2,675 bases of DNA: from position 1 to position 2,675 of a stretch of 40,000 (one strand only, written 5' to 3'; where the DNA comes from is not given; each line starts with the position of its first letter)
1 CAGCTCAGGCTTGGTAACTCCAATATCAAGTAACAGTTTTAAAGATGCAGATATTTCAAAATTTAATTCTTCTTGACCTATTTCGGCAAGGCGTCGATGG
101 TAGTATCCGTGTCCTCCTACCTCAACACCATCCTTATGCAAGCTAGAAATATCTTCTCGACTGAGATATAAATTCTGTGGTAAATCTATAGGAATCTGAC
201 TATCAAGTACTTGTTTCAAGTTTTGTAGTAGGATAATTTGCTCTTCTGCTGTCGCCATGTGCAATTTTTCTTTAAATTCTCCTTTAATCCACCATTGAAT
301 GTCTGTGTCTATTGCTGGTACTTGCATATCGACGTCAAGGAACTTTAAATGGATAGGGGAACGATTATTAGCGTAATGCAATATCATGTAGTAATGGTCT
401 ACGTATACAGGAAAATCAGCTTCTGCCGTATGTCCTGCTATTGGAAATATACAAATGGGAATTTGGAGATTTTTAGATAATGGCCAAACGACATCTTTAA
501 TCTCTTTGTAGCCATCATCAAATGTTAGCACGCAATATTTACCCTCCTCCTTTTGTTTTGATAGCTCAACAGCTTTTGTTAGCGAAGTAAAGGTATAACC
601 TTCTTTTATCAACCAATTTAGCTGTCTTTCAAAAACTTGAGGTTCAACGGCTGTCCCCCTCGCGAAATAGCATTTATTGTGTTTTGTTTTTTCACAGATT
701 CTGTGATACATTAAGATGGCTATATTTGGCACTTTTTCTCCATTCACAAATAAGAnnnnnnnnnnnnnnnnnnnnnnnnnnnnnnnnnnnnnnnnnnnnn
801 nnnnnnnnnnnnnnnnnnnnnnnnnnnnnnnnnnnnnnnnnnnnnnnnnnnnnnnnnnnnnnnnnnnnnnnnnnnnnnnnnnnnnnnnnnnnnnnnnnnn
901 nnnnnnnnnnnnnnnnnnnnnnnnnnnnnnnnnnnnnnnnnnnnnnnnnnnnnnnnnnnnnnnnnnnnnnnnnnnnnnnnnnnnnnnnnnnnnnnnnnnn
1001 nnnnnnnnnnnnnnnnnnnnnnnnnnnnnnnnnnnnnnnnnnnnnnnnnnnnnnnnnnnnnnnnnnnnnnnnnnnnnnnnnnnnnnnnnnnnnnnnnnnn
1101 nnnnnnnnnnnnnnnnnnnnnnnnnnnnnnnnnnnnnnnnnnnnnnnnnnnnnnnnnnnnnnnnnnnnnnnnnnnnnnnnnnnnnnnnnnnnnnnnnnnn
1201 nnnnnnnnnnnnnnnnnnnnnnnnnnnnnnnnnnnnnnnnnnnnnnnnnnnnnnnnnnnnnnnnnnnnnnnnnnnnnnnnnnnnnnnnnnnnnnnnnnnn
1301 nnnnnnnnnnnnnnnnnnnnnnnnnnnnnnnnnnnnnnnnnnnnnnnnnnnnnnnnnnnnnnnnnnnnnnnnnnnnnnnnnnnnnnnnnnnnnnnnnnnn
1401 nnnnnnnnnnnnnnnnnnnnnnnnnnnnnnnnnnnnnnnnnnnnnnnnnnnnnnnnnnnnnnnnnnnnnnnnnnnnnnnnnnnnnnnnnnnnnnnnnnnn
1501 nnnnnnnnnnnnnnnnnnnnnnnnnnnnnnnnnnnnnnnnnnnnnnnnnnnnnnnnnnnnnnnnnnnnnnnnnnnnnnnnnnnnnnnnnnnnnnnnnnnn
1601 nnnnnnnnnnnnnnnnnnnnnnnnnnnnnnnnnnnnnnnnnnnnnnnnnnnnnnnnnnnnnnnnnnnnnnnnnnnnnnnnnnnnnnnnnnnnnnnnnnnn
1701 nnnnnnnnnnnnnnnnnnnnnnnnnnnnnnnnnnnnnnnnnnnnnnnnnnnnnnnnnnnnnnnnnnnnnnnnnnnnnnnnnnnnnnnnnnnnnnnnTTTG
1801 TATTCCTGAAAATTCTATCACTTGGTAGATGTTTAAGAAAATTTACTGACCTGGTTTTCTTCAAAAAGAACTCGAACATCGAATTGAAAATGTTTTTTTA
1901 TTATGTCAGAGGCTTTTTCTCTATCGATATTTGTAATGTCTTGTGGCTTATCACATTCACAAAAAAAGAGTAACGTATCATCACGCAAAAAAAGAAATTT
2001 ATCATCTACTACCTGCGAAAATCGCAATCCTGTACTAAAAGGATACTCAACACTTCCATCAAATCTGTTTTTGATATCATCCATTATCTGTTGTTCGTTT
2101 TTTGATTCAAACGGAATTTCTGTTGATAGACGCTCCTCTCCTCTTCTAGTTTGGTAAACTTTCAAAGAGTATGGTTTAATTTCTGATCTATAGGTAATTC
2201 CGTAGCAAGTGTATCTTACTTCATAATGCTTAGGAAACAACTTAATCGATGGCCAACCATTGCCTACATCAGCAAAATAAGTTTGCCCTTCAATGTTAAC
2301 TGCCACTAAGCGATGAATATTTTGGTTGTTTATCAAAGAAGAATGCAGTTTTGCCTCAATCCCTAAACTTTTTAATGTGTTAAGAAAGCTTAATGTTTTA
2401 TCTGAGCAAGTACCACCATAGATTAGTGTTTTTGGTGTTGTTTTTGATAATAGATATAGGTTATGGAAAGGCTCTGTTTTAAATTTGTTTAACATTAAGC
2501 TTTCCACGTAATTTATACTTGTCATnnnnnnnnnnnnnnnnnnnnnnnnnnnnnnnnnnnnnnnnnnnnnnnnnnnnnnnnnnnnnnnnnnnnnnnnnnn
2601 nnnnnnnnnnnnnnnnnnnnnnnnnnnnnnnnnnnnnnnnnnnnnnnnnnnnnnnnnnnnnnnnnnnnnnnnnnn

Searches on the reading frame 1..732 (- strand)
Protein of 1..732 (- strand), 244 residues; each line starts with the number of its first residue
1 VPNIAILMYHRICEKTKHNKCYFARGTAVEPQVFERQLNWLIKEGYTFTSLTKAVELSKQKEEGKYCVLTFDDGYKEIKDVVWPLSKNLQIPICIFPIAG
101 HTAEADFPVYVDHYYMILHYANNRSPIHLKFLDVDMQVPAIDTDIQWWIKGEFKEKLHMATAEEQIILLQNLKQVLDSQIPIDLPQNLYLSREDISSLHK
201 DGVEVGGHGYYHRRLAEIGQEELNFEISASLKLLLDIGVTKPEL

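Call 85: search_protein_families(library=pfam, proteins=[window:1-732:-], max_evalue=0.001)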
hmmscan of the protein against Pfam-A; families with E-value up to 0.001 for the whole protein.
window:1-732:- (244 aa): 1 family
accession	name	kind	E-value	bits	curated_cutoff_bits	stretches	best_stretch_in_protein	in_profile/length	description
PF01522.26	Polysacc_deac_1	-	2.6e-10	40.8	23.1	1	60-242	2-98/124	Polysaccharide deacetylase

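Call 91: search_protein_families(library=padloc, proteins=[window:1-732:-], max_evalue=0.001)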
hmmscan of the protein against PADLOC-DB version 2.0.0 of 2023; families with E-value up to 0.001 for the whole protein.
window:1-732:- (244 aa): 0 families

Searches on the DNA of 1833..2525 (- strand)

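Call 100: search_rna_families(sources=[L017, L012, L013, L001, L007, L014, L029], threshold=gathering)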
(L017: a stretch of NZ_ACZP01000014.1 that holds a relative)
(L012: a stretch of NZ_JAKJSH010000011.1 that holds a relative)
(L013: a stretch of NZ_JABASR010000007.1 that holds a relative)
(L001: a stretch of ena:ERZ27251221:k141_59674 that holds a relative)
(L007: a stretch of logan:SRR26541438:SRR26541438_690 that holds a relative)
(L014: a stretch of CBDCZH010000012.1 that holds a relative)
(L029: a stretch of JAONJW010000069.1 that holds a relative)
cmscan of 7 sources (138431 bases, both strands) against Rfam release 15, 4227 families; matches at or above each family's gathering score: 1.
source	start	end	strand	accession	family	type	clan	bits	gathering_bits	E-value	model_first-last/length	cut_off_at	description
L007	16160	16244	+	RF00005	tRNA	Gene; tRNA;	CL00001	61.4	29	1.6e-10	1-71/71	no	tRNA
